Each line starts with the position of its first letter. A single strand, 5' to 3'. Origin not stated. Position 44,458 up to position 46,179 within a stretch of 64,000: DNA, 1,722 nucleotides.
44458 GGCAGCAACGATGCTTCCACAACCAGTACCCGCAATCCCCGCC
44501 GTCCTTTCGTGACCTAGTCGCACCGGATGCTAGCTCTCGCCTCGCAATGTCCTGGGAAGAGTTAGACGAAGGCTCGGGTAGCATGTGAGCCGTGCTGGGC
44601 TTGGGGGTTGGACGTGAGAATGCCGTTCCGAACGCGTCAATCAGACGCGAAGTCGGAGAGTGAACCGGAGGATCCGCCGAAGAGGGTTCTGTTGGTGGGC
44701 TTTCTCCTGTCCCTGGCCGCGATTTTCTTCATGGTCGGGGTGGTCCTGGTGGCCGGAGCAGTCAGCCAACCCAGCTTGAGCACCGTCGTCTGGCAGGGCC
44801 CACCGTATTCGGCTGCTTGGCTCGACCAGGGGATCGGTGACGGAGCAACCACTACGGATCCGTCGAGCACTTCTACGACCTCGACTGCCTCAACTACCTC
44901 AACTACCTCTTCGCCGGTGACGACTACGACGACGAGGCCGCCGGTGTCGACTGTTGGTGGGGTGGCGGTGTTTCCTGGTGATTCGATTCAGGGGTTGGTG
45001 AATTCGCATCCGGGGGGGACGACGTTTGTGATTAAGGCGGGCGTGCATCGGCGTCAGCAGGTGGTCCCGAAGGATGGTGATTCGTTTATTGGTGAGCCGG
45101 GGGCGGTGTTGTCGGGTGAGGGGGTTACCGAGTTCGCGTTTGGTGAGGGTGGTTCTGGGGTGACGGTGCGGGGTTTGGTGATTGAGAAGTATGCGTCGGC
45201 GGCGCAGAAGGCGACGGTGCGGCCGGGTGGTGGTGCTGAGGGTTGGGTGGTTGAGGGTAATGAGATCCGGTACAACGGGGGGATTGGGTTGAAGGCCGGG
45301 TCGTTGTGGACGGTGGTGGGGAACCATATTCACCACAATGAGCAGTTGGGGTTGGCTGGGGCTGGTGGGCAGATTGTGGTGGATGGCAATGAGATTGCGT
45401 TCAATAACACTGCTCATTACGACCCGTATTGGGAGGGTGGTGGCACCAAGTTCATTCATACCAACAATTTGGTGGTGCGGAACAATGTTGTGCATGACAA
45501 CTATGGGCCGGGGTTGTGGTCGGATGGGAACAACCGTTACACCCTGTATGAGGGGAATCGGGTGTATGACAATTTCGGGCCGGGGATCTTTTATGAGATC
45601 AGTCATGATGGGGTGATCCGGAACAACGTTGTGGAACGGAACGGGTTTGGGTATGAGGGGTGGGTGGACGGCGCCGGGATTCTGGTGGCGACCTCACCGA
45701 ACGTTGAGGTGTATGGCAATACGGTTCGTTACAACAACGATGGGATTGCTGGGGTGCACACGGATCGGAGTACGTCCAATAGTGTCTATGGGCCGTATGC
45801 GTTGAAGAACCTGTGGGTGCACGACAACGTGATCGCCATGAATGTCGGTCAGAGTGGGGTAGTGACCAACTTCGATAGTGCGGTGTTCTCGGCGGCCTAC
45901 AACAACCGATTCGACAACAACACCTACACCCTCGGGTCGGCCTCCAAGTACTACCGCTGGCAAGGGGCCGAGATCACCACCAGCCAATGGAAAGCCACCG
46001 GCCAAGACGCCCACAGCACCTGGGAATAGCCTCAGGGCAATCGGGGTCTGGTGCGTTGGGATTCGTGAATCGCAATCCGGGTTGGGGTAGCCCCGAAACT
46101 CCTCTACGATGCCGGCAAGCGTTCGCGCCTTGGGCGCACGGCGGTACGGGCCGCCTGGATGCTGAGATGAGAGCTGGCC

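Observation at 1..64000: Pervasive frame disruptions in otherwise recognisable genes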

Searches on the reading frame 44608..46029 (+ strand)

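Call 56: search_protein_families(library=pfam, max_evalue=0.001, proteins=[window:44608-46029:+])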
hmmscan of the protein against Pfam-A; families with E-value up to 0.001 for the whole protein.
window:44608-46029:+ (473 aa): 2 families
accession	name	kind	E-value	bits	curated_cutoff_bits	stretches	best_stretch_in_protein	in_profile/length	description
PF13229.12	Beta_helix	-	3.6e-18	66.1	25.9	1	211-373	9-158/158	Right handed beta helix region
PF21827.1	New_glue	-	0.00077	19.6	31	0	78-111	32-64/94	New glue protein family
